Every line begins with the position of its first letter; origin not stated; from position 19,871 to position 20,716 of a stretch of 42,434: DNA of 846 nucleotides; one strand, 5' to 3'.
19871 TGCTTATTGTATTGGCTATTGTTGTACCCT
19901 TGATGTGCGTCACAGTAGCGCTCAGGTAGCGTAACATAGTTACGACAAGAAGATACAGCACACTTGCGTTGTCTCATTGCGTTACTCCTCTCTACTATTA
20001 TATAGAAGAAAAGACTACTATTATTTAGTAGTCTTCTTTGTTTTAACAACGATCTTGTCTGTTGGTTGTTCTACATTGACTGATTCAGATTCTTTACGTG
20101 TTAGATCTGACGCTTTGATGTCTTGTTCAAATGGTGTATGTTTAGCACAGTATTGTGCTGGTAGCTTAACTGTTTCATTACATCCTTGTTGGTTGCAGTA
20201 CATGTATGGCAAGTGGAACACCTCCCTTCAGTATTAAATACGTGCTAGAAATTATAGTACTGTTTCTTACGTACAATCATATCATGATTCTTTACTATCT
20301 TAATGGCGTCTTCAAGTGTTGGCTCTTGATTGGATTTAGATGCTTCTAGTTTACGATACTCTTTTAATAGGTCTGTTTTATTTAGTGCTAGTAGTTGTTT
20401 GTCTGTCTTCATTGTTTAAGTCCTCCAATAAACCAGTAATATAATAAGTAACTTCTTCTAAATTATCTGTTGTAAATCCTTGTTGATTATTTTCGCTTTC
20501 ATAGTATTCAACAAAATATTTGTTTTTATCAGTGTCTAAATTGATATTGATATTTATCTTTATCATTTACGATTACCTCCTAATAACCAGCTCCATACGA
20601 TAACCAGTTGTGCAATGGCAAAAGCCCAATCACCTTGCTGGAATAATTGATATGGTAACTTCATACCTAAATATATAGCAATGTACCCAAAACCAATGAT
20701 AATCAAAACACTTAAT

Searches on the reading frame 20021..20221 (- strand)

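Call 40: search_protein_families(library=phrogs, proteins=[window:20021-20221:-], max_evalue=0.001)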
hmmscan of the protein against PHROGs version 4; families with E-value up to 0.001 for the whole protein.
window:20021-20221:- (66 aa): 2 families
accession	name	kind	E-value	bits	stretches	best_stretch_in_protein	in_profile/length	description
phrog_30100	-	unknown function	1.4e-27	96.9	1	4-66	1-52/53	-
phrog_144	-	DNA, RNA and nucleotide metabolism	6.8e-06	26.9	1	1-41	17-51/175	HNH endonuclease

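Call 77: search_protein_families(library=pfam, proteins=[window:20021-20221:-], max_evalue=0.1)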
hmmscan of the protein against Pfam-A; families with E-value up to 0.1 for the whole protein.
window:20021-20221:- (66 aa): 0 families

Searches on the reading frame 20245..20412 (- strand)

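Call 40: search_protein_families(library=phrogs, proteins=[window:20245-20412:-], max_evalue=0.001)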
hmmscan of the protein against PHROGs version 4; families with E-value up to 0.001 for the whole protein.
window:20245-20412:- (55 aa): 1 family
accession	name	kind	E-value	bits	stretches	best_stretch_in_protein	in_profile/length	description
phrog_8190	-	unknown function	5.8e-14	53.2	1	1-55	5-68/68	-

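Call 77: search_protein_families(library=pfam, proteins=[window:20245-20412:-], max_evalue=0.1)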
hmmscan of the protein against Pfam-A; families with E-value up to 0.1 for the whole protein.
window:20245-20412:- (55 aa): 0 families

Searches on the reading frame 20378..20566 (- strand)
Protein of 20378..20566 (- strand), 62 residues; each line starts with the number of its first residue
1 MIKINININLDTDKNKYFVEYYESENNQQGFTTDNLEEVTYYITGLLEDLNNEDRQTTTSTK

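Call 40: search_protein_families(library=phrogs, proteins=[window:20378-20566:-], max_evalue=0.001)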
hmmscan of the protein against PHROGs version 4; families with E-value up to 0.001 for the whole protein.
window:20378-20566:- (62 aa): 1 family
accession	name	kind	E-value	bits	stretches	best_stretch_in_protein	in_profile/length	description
phrog_33050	-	unknown function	0.00012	23.3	1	6-50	4-48/48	-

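Call 77: search_protein_families(library=pfam, proteins=[window:20378-20566:-], max_evalue=0.1)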
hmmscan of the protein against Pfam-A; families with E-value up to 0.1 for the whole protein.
window:20378-20566:- (62 aa): 1 family
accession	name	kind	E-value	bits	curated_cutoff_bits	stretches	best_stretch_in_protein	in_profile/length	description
PF07108.16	PipA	-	0.0091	16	25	1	6-56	125-177/200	PipA protein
